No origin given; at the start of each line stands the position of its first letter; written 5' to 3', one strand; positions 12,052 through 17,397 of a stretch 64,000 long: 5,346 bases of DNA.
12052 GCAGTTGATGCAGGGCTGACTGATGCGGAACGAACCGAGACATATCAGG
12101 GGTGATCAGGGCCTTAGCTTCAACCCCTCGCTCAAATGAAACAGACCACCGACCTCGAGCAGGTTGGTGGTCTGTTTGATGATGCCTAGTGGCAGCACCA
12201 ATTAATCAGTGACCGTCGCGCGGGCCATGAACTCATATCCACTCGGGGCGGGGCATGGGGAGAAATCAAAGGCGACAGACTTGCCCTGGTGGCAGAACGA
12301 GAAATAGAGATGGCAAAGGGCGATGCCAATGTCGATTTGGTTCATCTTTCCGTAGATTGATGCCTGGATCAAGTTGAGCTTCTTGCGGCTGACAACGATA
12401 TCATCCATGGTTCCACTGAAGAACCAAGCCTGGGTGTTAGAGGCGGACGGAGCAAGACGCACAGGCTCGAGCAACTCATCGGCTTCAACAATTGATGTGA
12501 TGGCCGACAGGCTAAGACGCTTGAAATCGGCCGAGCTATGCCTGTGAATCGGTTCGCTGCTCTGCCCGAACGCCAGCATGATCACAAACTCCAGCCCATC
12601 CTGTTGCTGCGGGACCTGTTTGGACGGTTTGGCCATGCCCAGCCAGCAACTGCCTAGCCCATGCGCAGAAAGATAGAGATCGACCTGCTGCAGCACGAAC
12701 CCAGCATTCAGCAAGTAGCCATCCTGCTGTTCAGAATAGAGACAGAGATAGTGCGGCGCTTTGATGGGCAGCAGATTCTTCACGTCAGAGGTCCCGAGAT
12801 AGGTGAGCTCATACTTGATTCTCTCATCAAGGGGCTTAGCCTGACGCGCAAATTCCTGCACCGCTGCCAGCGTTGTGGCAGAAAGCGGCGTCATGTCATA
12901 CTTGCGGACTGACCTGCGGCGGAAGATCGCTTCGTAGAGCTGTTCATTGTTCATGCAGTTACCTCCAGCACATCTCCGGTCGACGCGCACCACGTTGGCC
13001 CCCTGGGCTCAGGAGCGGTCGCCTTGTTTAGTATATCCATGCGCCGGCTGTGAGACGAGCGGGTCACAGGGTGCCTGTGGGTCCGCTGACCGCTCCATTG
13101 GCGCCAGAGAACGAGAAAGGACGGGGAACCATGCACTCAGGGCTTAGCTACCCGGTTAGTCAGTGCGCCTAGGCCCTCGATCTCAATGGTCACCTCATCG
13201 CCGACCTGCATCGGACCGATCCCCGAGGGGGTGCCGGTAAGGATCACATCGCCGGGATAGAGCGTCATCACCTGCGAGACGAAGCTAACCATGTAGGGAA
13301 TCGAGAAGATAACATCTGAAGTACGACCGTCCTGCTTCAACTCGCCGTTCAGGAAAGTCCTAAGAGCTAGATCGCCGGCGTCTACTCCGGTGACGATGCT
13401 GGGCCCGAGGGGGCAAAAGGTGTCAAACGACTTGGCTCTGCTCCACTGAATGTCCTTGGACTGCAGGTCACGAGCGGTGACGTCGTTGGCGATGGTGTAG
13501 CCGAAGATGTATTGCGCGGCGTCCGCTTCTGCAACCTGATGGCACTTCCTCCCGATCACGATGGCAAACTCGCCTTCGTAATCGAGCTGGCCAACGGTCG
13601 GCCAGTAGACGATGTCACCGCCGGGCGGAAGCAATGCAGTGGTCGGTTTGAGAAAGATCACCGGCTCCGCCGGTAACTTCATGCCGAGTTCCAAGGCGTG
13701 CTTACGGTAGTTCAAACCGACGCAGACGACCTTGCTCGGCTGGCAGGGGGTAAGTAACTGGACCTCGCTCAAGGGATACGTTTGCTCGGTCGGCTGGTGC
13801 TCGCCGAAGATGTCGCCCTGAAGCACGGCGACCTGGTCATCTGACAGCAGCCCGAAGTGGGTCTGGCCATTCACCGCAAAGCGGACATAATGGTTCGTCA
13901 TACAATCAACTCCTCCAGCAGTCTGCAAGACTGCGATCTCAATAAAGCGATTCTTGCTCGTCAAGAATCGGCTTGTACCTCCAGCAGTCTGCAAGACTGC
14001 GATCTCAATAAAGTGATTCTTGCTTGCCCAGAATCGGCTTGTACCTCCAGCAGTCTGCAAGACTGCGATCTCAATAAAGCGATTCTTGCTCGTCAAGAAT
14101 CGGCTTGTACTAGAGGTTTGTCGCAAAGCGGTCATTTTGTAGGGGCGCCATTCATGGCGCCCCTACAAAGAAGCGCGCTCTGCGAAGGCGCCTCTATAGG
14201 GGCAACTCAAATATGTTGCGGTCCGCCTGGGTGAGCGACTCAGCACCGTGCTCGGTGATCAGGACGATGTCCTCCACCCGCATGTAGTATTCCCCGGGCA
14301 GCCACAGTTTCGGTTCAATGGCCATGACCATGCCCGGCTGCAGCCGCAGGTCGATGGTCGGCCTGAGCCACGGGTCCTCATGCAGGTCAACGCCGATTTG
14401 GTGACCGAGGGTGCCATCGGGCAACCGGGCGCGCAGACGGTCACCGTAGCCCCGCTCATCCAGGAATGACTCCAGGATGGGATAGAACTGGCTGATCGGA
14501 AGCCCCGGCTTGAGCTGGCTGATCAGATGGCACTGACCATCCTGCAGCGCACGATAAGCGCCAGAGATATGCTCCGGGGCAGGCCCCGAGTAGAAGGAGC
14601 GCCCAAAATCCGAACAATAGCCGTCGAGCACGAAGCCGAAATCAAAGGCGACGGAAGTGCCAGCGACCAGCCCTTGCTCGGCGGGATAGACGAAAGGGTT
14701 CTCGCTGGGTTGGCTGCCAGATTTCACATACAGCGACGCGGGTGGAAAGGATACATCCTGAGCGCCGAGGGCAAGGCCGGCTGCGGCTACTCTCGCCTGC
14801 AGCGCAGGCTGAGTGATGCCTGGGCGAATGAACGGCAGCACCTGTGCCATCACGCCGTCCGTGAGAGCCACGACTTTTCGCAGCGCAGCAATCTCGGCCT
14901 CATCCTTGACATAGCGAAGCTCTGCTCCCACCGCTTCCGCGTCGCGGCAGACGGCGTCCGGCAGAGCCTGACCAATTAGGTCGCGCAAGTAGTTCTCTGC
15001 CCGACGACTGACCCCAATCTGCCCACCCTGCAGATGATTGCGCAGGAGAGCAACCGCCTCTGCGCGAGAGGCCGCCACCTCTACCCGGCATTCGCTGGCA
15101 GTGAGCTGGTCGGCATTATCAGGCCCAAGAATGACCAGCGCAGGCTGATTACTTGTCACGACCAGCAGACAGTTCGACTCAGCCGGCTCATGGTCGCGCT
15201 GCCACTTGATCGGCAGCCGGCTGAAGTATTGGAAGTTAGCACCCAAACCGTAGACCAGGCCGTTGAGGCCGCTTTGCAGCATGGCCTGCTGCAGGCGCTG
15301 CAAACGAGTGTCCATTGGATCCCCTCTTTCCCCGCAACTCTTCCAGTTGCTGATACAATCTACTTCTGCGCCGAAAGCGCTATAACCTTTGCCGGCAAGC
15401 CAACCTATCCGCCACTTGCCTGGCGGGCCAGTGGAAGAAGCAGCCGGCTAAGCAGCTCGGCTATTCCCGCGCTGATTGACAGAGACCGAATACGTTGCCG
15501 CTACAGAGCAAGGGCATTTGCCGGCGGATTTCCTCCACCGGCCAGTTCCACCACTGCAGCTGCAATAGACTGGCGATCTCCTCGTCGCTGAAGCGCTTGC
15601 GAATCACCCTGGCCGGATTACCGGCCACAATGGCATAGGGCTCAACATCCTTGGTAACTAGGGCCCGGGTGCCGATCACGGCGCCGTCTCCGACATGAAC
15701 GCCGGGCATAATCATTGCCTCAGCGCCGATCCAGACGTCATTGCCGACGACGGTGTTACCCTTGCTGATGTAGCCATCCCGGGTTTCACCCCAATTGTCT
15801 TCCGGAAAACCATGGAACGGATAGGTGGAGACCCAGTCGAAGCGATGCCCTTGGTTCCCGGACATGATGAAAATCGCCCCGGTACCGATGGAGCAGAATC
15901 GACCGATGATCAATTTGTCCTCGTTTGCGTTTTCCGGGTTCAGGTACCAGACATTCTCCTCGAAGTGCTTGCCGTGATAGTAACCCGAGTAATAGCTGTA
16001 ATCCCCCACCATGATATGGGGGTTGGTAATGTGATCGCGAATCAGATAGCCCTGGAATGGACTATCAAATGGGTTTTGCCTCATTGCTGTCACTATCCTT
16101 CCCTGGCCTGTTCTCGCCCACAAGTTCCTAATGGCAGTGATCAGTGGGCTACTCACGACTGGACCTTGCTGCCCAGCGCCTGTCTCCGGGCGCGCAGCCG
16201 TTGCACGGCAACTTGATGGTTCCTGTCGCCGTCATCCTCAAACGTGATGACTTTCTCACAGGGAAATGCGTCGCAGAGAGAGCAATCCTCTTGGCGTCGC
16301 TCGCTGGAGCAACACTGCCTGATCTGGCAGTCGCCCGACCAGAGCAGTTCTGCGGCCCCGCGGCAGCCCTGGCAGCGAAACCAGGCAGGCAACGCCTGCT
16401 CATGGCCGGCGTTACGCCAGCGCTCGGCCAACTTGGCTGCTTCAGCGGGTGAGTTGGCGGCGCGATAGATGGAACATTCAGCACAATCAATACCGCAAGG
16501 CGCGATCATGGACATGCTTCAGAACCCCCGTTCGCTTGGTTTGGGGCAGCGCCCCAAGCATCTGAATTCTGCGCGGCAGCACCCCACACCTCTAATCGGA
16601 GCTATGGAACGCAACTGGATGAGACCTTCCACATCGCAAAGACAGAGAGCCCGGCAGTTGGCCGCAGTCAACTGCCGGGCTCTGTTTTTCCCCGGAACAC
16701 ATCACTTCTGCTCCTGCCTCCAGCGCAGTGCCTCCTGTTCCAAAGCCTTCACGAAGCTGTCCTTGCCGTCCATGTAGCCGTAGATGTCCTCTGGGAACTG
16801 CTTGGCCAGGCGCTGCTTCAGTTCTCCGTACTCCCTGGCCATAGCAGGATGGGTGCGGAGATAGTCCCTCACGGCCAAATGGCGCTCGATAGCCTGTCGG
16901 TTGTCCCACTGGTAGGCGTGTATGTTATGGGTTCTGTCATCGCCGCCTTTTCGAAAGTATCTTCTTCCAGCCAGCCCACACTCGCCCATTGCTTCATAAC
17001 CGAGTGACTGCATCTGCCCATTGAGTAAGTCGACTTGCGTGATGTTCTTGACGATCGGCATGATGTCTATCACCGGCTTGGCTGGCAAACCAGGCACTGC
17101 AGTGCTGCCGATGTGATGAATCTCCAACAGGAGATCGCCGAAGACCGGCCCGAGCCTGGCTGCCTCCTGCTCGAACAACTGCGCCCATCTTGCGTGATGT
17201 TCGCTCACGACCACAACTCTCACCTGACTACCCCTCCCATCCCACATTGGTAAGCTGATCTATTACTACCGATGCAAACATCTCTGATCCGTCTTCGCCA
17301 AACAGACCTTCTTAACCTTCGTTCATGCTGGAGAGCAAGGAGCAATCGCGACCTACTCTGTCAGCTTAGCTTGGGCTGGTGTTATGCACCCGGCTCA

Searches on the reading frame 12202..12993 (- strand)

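Call 30: search_protein_families(library=pfam, proteins=[window:12202-12993:-], max_evalue=0.00001)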
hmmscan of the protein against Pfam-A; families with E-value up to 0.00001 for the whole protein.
window:12202-12993:- (263 aa): 2 families
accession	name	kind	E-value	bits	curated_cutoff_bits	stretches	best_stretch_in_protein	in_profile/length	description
PF14512.11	TM1586_NiRdase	-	8.7e-49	166.5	27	1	19-230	2-212/215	Putative TM nitroreductase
PF00881.29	Nitroreductase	-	8.5e-12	46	23.5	0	78-124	89-146/167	Nitroreductase family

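Call 67: search_protein_families(library=ncbifam, proteins=[window:12202-12993:-], max_evalue=1e-10)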
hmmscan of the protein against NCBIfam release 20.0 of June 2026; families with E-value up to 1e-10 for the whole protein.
window:12202-12993:- (263 aa): 0 families

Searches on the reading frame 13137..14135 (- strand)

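Call 30: search_protein_families(library=pfam, proteins=[window:13137-14135:-], max_evalue=0.00001)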
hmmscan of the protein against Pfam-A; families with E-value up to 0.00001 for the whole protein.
window:13137-14135:- (332 aa): 2 families
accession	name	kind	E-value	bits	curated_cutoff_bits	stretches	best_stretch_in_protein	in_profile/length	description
PF01557.24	FAA_hydrolase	-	1.9e-70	237.3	23.9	1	135-329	1-213/214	Fumarylacetoacetate (FAA) hydrolase C-terminal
PF10370.14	Rv2993c-like_N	-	7e-17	62.5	21.3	1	82-130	2-50/50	Rv2993c-like, N-terminal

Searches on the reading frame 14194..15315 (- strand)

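Call 30: search_protein_families(library=pfam, proteins=[window:14194-15315:-], max_evalue=0.00001)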
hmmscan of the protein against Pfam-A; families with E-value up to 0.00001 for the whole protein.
window:14194-15315:- (373 aa): 2 families
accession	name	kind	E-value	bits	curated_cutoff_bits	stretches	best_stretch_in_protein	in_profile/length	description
PF00557.29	Peptidase_M24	-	1.3e-37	130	23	1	144-355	2-208/208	Metallopeptidase family M24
PF01321.24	Creatinase_N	-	2.1e-06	28.8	22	1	4-136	1-128/128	Creatinase/Prolidase N-terminal domain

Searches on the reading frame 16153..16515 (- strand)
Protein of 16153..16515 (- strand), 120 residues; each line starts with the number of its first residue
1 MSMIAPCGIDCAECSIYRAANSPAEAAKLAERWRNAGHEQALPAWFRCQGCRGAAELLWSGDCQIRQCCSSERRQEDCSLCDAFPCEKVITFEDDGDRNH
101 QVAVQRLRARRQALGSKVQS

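Call 30: search_protein_families(library=pfam, proteins=[window:16153-16515:-], max_evalue=0.00001)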
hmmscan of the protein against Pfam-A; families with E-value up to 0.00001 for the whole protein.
window:16153-16515:- (120 aa): 1 family
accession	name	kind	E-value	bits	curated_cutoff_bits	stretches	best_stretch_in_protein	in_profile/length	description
PF12675.12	DUF3795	-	2.3e-14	54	22.6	1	3-89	1-81/83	Protein of unknown function (DUF3795)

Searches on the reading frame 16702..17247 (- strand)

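Call 30: search_protein_families(library=pfam, proteins=[window:16702-17247:-], max_evalue=0.00001)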
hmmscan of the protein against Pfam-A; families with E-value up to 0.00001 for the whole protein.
window:16702-17247:- (181 aa): 1 family
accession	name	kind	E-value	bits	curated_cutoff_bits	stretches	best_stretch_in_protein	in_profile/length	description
PF04229.20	GrpB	-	1.4e-50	172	25.5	1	12-171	2-158/159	GrpB protein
